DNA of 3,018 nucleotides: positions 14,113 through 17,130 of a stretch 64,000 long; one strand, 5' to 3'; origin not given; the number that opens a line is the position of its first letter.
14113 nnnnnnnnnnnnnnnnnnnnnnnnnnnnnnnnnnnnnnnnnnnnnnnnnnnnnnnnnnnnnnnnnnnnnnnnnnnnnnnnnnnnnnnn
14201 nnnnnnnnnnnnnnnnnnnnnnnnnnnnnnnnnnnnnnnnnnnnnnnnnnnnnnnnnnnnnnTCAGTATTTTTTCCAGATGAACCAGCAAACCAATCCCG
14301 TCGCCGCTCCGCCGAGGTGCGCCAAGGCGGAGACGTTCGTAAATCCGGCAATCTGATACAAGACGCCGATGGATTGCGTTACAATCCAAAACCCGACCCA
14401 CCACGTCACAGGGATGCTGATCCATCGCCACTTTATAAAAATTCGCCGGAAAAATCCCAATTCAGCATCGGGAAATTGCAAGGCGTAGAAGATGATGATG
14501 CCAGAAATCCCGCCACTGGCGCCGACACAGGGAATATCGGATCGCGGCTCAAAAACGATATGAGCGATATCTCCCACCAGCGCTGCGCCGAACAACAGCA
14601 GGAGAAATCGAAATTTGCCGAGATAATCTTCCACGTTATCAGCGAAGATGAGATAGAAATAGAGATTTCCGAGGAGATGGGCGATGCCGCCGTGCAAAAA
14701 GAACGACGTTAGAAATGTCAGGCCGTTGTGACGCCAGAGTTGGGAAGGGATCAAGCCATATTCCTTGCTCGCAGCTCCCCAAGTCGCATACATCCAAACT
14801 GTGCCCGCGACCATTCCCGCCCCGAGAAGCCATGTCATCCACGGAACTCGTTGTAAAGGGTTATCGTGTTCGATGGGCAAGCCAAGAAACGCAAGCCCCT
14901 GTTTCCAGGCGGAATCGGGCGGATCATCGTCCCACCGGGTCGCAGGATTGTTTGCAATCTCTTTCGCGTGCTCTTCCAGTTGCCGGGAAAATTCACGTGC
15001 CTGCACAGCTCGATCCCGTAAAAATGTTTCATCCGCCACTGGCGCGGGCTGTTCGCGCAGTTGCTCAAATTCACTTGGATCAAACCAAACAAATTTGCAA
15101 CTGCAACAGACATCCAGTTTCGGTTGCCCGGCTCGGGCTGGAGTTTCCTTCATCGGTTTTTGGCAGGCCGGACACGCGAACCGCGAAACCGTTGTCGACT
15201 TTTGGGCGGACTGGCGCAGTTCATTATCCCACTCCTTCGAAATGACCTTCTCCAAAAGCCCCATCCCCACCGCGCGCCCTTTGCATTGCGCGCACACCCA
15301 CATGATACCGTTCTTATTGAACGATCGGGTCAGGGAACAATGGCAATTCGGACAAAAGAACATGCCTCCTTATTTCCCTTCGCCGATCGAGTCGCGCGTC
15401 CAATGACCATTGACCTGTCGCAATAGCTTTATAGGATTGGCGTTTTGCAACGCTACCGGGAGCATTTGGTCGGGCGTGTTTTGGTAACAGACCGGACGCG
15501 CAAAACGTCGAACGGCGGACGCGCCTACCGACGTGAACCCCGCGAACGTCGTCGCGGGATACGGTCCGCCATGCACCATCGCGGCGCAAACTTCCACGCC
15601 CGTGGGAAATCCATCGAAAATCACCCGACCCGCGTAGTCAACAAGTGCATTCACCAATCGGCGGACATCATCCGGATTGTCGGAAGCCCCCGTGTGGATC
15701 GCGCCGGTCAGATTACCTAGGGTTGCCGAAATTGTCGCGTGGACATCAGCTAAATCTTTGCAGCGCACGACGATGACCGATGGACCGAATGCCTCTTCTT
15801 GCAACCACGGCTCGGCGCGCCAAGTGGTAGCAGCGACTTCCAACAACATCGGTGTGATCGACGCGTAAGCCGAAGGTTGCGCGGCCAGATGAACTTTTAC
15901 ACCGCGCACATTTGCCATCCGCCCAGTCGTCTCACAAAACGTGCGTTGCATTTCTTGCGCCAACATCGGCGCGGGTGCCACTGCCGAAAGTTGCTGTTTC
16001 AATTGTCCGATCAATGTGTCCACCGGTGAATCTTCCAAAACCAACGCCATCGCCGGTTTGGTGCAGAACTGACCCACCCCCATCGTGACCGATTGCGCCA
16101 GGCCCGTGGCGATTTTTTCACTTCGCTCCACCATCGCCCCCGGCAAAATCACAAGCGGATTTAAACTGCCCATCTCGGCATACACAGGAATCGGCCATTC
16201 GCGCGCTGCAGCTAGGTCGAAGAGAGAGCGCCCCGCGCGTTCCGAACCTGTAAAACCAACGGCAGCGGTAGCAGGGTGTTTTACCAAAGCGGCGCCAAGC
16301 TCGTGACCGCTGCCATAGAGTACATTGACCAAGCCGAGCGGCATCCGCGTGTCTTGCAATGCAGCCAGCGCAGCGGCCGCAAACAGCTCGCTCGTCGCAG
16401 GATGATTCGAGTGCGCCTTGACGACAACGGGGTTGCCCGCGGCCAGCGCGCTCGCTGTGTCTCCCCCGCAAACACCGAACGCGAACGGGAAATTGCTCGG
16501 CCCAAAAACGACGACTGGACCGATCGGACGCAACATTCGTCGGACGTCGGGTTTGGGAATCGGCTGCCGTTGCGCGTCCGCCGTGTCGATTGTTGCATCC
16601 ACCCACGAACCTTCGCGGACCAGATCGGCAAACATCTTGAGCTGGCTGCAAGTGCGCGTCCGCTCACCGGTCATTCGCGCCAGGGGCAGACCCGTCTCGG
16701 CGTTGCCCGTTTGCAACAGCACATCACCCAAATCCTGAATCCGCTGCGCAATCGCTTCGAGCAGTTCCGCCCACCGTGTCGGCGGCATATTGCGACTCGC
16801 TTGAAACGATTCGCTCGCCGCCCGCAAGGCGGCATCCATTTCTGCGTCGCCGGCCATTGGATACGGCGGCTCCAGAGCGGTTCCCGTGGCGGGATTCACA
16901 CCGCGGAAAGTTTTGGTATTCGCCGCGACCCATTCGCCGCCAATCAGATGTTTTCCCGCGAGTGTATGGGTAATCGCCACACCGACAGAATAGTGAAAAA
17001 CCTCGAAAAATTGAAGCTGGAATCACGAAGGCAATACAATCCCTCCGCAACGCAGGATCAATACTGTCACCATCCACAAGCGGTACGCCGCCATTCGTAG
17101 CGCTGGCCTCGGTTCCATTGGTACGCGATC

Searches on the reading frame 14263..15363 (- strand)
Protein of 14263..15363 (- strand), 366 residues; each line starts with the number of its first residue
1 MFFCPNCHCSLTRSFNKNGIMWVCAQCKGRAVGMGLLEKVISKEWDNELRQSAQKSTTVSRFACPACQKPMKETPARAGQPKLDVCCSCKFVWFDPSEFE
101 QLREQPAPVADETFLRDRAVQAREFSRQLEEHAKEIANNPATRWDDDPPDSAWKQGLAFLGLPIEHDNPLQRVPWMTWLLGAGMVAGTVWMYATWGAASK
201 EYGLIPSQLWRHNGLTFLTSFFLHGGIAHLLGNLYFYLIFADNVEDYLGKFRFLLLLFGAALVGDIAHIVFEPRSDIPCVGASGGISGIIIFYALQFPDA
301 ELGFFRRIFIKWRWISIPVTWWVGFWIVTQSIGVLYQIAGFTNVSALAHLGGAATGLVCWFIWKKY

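Call 90: search_protein_families(library=pfam, proteins=[window:14263-15363:-], max_evalue=0.01)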
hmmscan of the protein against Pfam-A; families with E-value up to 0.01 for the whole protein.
window:14263-15363:- (366 aa): 2 families
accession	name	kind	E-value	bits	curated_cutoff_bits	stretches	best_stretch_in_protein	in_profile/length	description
PF01694.28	Rhomboid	-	3.6e-26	92.5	22.6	1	208-363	3-140/143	Rhomboid domain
PF13453.11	Zn_ribbon_TFIIB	-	3.9e-12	45.8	22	2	64-102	2-38/41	Transcription factor zinc-finger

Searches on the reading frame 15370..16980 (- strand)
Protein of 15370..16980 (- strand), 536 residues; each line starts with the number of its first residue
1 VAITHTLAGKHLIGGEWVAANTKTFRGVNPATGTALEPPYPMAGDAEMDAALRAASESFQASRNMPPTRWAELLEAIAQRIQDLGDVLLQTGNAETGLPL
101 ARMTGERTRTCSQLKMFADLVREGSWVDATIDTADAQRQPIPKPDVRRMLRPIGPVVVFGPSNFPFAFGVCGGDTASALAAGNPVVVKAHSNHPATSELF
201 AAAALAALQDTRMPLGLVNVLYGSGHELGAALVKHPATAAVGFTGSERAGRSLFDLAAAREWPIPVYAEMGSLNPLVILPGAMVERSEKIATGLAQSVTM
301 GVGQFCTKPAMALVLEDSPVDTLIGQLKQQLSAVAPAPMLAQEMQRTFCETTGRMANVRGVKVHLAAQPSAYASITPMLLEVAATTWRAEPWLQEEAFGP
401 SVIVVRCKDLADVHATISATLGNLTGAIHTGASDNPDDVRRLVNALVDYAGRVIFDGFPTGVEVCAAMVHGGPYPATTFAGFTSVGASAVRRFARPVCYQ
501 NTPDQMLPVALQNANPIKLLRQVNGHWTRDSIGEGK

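Call 3: search_protein_families(library=pfam, proteins=[window:15370-16980:-], max_evalue=0.01)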
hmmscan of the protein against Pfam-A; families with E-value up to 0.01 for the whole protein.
window:15370-16980:- (536 aa): 1 family
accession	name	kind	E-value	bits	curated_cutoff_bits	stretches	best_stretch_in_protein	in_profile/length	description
PF00171.27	Aldedh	-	2.7e-52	178.3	23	1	17-435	1-407/461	Aldehyde dehydrogenase family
